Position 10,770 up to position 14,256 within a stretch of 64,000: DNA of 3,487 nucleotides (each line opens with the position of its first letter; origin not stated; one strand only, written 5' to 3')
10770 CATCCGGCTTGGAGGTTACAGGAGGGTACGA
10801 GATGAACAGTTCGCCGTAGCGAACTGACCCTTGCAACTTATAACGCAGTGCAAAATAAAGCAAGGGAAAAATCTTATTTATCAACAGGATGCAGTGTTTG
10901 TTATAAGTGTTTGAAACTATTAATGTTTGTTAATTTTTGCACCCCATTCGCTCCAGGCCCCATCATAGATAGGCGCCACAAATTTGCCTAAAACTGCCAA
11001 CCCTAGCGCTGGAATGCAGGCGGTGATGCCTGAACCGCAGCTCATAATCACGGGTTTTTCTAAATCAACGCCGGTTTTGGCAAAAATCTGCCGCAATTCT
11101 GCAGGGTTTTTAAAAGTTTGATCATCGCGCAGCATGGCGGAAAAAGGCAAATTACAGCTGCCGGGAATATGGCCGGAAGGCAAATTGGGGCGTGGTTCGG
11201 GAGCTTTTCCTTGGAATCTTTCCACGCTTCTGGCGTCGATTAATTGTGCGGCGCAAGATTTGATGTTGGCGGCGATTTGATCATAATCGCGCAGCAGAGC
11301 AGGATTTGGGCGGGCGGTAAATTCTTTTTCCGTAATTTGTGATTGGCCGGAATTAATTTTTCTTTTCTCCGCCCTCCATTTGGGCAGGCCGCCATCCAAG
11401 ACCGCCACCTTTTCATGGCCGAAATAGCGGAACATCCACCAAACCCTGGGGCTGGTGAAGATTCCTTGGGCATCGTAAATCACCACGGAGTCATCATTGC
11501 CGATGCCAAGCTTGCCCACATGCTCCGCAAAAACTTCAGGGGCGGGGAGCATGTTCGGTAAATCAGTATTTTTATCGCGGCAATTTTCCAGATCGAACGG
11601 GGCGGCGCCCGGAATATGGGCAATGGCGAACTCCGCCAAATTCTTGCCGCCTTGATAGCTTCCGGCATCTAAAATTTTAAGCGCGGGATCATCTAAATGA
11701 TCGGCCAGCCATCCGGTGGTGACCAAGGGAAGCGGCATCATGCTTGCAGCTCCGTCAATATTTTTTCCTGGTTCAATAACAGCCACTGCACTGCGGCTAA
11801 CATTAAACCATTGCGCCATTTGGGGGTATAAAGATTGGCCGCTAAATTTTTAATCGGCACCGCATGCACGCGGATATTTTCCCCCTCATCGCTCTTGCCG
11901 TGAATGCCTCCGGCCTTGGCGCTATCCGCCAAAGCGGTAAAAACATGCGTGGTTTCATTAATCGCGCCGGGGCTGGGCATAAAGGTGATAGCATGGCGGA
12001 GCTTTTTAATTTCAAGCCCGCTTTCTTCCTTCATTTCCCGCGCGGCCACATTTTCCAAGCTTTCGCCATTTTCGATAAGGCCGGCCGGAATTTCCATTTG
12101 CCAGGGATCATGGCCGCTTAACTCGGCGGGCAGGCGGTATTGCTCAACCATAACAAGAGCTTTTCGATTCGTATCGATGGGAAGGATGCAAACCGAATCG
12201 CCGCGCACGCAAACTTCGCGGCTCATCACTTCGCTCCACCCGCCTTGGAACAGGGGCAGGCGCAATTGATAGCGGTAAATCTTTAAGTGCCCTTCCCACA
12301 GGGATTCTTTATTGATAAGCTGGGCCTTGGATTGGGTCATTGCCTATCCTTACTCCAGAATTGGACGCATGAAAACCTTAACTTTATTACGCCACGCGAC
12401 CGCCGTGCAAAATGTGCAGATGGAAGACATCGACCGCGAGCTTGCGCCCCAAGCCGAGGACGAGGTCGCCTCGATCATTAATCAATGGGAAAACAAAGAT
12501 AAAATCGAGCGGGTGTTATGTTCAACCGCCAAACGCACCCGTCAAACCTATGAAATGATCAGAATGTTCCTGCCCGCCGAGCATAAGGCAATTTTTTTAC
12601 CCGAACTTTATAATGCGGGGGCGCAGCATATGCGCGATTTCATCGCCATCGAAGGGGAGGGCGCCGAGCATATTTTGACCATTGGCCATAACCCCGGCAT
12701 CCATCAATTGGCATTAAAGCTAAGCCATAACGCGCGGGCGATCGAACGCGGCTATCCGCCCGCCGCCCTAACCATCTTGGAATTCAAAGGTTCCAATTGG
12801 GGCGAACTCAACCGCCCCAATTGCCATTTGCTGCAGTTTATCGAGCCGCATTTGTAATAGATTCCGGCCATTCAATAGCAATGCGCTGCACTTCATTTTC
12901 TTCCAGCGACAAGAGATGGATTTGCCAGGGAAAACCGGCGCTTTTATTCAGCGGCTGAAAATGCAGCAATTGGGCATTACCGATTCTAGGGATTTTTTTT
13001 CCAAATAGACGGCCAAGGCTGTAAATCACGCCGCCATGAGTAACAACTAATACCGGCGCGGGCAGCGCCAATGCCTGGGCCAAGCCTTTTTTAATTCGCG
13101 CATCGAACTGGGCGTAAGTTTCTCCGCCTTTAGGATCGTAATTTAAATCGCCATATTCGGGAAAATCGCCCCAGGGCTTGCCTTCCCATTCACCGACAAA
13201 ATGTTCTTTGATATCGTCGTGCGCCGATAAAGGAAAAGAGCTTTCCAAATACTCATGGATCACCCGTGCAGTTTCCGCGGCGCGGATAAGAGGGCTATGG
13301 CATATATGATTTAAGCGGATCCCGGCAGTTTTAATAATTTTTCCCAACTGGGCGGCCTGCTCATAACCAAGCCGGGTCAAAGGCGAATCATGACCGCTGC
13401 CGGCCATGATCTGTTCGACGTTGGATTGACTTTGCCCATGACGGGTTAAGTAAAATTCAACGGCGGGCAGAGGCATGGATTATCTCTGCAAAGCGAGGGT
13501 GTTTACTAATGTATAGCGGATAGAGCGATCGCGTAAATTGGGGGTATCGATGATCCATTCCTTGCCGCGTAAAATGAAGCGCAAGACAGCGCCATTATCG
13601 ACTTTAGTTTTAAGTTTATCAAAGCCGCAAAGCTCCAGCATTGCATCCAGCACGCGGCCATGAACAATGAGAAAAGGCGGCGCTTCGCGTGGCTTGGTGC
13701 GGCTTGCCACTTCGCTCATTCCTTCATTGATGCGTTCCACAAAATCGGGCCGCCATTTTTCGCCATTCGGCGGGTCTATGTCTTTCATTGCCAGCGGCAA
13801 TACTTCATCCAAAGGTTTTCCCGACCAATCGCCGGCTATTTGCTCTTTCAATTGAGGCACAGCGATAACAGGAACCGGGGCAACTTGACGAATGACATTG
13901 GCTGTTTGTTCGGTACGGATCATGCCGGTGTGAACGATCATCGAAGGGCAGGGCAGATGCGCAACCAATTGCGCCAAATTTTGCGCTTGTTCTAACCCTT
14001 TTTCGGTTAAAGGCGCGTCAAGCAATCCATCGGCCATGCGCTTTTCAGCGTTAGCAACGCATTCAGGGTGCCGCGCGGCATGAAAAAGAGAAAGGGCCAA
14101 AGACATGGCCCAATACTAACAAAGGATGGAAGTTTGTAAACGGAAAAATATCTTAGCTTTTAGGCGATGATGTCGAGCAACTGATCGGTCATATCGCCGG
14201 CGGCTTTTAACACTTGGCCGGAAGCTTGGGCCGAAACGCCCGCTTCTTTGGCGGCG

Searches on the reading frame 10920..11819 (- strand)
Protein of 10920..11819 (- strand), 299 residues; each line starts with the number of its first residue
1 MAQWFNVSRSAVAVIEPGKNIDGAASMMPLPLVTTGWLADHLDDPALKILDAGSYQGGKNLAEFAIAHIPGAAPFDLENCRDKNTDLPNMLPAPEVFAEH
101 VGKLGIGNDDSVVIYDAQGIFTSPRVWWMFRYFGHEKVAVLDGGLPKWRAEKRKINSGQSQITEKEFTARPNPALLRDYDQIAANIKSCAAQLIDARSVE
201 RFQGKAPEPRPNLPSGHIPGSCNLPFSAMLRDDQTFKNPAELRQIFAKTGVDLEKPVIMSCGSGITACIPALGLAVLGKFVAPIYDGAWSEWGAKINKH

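Call 20: find_encoding_contigs(protein=window:10920-11819:-, flank=10000, max_places=1)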
Protein window:10920-11819:- (299 aa): no gene with exactly this product is on record in the collection.

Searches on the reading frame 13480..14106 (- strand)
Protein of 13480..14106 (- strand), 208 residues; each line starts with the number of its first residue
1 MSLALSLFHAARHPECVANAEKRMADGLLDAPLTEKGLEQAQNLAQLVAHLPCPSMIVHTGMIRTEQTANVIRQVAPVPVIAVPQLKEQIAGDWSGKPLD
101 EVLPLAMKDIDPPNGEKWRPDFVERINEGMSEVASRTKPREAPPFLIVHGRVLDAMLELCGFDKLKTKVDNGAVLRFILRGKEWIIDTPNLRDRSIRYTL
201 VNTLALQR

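Call 21: find_encoding_contigs(protein=window:13480-14106:-, flank=10000, max_places=1)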
Protein window:13480-14106:- (208 aa): 4 contigs read that carry it; 1 place shown.
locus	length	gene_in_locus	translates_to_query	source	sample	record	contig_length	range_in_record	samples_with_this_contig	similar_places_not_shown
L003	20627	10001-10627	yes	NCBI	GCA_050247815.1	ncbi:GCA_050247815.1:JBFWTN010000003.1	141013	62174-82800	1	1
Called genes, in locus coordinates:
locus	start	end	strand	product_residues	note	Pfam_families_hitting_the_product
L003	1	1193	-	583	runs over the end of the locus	PF03485:Arg_tRNA_synt_N, PF00750:tRNA-synt_1d, PF00133:tRNA-synt_1 (faint), PF01406:tRNA-synt_1e (faint), PF09334:tRNA-synt_1g (faint), PF05746:DALR_1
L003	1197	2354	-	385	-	PF01966:HD, PF13286:HD_assoc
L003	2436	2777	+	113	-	PF01521:Fe-S_biosyn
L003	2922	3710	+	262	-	PF03372:Exo_endo_phos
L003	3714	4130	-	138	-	-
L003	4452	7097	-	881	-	PF00133:tRNA-synt_1, PF09334:tRNA-synt_1g (weak), PF13603:tRNA-synt_1_2, PF09334:tRNA-synt_1g (weak), PF08264:Anticodon_1, PF10458:Val_tRNA-synt_C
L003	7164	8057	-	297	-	-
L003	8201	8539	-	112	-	PF00581:Rhodanese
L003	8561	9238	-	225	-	PF01135:PCMT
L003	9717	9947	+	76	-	-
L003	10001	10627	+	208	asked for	PF00300:His_Phos_1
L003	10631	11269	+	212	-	PF00300:His_Phos_1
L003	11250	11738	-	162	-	PF00300:His_Phos_1 (faint)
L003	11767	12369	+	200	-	PF00293:NUDIX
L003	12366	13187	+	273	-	PF00581:Rhodanese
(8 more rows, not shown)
